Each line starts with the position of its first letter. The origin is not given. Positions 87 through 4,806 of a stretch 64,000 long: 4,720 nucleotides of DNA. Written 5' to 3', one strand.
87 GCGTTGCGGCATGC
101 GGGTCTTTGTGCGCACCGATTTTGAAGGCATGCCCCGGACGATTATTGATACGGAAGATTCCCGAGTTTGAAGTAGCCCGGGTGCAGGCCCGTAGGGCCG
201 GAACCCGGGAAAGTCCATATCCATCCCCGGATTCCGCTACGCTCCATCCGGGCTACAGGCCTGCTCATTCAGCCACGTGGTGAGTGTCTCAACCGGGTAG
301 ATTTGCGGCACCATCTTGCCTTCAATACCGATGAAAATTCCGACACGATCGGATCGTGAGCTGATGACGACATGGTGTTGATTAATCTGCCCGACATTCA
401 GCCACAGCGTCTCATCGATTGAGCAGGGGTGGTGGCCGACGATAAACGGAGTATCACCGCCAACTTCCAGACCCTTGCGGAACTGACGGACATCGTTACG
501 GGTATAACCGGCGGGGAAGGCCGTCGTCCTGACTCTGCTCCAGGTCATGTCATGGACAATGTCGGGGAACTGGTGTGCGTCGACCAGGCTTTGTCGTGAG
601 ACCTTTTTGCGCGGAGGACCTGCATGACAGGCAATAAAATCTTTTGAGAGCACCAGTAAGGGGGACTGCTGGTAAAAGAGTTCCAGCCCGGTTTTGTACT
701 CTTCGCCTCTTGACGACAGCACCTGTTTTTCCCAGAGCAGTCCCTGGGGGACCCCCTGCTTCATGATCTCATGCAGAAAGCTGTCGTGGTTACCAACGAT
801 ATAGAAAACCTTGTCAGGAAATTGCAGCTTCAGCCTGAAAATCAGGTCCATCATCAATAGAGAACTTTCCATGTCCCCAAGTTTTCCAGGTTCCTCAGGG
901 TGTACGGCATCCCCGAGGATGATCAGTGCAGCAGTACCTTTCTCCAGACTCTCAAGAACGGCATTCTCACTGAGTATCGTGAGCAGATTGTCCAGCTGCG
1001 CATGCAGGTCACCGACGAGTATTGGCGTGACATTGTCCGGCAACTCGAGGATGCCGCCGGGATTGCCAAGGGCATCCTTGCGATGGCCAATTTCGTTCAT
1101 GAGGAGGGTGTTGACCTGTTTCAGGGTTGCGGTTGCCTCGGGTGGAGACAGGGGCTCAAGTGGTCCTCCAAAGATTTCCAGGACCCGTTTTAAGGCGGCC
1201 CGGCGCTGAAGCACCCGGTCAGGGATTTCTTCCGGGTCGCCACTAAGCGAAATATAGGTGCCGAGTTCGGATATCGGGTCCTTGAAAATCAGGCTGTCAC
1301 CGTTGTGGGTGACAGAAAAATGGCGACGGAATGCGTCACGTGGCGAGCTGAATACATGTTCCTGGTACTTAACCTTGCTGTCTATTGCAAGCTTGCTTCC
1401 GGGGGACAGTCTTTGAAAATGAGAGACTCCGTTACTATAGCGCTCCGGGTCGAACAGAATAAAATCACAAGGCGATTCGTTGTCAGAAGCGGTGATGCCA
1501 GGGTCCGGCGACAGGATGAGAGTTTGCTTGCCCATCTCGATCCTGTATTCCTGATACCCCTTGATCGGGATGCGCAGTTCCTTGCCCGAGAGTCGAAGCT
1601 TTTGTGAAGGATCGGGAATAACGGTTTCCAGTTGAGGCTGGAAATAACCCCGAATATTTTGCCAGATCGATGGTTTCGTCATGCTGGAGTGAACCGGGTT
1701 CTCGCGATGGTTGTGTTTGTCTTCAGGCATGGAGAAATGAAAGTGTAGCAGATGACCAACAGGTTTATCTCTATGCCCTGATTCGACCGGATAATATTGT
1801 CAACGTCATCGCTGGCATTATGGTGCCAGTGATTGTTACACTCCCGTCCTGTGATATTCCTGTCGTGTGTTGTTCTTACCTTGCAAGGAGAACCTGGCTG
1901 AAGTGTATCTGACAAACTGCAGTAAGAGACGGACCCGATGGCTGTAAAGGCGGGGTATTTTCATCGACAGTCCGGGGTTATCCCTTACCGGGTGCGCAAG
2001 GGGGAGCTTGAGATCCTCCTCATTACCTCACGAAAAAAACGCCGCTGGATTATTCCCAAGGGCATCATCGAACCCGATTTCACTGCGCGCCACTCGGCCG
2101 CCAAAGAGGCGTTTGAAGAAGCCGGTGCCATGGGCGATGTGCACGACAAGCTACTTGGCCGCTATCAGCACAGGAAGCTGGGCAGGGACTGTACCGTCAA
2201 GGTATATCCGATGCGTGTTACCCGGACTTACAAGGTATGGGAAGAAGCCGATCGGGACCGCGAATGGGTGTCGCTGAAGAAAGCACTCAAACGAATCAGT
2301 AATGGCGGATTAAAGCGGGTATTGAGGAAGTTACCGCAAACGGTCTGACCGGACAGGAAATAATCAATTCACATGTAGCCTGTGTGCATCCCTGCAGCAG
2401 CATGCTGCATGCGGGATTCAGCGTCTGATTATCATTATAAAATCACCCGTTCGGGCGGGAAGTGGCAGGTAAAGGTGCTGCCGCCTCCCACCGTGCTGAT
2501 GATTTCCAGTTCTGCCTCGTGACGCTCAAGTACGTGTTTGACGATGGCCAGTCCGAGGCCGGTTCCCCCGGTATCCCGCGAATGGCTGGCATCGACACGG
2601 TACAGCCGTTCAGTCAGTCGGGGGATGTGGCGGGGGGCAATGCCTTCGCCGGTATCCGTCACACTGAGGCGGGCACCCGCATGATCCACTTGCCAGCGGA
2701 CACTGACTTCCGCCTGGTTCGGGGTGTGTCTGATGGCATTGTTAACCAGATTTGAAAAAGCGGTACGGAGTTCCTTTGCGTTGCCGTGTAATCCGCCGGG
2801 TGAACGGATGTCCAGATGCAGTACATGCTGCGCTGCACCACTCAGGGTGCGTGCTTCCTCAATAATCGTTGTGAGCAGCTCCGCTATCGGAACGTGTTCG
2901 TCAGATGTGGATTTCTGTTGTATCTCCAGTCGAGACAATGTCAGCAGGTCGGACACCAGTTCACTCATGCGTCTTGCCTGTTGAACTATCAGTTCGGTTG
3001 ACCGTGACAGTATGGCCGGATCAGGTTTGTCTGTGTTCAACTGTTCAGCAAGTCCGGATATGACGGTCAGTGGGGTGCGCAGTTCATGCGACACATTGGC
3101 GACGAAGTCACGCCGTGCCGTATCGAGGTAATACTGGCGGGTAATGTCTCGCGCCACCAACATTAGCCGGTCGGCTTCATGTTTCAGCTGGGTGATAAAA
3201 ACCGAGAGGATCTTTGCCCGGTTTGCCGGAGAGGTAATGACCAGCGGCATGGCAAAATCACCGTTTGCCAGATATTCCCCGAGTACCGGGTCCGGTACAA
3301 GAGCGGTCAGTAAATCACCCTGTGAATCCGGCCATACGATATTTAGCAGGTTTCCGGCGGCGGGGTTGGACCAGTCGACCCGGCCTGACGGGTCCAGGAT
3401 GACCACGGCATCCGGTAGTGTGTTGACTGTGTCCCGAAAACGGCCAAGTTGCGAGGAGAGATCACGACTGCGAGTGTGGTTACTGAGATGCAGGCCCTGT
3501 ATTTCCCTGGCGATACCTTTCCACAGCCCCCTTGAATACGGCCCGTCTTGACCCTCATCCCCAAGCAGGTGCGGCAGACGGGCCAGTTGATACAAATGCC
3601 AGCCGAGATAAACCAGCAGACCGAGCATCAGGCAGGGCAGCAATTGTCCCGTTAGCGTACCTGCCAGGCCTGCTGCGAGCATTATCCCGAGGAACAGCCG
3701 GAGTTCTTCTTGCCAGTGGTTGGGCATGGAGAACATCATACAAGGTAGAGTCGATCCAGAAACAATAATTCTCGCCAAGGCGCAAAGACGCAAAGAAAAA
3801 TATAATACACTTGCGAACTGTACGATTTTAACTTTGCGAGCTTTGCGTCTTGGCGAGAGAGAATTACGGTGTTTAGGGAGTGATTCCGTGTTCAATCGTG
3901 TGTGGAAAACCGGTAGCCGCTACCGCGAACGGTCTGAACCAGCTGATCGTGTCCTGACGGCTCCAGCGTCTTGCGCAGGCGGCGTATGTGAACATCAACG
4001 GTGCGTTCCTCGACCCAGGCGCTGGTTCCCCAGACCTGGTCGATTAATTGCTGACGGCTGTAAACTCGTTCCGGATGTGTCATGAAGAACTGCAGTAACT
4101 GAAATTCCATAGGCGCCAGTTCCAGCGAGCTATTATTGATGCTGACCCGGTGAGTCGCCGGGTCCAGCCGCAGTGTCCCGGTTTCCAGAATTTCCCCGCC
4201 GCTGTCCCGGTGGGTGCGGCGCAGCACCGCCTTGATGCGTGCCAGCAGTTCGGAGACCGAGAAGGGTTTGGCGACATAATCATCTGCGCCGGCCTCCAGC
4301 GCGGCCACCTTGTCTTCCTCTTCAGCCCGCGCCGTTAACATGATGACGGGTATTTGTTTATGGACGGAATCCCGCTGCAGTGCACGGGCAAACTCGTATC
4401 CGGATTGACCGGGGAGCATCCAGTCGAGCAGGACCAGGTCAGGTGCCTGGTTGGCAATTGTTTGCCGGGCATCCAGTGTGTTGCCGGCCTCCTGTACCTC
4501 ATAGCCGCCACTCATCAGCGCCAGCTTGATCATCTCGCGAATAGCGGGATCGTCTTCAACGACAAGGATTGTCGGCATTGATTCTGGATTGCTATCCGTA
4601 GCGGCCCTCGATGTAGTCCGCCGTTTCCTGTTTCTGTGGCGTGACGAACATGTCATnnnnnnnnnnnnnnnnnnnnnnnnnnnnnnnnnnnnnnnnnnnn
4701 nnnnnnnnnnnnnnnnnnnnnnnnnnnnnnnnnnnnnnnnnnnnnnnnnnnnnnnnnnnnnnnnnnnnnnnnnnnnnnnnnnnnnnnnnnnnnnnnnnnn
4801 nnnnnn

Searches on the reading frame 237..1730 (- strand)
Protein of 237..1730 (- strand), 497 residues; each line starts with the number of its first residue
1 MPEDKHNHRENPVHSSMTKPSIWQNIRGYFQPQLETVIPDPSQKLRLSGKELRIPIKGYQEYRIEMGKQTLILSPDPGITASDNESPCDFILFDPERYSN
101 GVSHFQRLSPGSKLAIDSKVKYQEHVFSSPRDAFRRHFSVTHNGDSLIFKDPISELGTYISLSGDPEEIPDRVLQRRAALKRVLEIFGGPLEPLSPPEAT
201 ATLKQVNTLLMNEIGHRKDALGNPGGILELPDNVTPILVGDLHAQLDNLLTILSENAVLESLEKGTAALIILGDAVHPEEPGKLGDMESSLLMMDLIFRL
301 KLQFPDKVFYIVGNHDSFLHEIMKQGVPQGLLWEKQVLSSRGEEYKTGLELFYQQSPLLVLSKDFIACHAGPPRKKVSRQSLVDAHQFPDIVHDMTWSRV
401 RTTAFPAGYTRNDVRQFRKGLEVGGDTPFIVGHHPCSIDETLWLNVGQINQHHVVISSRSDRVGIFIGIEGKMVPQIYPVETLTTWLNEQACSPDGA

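Call 55: search_protein_families(library=pfam, proteins=[window:237-1730:-], max_evalue=0.00001)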
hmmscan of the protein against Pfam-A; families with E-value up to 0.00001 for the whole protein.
window:237-1730:- (497 aa): 1 family
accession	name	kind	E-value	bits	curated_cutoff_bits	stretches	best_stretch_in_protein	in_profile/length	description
PF00149.33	Metallophos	-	1.4e-09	39.1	21.5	1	238-437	5-159/191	Calcineurin-like phosphoesterase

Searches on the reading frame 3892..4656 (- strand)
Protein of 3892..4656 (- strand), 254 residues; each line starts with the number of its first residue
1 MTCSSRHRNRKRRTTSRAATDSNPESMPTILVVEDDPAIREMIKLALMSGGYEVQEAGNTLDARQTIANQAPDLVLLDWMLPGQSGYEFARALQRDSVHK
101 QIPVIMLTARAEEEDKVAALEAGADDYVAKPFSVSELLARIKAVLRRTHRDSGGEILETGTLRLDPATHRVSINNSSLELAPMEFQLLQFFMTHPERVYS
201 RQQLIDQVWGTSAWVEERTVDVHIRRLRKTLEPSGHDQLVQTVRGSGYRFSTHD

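Call 55: search_protein_families(library=pfam, proteins=[window:3892-4656:-], max_evalue=0.00001)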
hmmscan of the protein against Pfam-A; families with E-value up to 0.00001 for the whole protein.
window:3892-4656:- (254 aa): 2 families
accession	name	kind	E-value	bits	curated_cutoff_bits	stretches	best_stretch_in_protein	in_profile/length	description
PF00072.30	Response_reg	-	1.1e-31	109.7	30.2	1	30-142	1-111/111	Response regulator receiver domain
PF00486.34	Trans_reg_C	-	8.9e-28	96.6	26.2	1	177-250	3-77/77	Transcriptional regulatory protein, C terminal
